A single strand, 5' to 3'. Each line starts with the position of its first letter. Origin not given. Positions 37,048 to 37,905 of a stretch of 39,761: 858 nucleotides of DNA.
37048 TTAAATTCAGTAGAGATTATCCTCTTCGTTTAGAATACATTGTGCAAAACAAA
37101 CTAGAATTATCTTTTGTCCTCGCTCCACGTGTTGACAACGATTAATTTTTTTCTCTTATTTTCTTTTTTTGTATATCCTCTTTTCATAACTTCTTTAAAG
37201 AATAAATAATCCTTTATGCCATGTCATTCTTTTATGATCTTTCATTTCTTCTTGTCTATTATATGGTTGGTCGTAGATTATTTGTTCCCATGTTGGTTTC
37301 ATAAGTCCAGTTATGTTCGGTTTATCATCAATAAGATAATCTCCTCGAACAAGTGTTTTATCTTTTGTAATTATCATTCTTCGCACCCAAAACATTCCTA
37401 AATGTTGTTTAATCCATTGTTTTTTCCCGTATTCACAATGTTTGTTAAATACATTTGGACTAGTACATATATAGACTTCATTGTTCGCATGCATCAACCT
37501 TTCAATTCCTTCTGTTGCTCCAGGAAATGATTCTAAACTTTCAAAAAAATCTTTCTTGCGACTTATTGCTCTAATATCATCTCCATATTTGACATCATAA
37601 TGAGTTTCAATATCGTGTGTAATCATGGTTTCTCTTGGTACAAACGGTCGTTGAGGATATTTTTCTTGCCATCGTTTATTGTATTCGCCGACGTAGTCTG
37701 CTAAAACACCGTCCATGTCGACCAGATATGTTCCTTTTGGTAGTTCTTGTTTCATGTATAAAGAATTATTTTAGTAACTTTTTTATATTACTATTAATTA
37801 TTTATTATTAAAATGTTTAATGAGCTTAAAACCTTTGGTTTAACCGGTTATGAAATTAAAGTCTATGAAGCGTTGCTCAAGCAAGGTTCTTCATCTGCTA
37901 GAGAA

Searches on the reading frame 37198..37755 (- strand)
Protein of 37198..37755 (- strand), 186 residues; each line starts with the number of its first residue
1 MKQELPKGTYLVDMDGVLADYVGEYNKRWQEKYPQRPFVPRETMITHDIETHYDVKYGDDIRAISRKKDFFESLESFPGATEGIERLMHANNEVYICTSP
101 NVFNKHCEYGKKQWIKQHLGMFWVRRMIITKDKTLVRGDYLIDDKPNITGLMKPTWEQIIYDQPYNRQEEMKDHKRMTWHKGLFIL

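Call 25: search_protein_families(library=pfam, proteins=[window:37198-37755:-], max_evalue=0.001)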
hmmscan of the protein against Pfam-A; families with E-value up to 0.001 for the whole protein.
window:37198-37755:- (186 aa): 1 family
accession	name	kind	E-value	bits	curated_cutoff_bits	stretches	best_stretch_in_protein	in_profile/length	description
PF06941.18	NT5C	-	3.6e-26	92.6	24.8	1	11-170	5-159/180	5' nucleotidase, deoxy (Pyrimidine), cytosolic type C protein (NT5C)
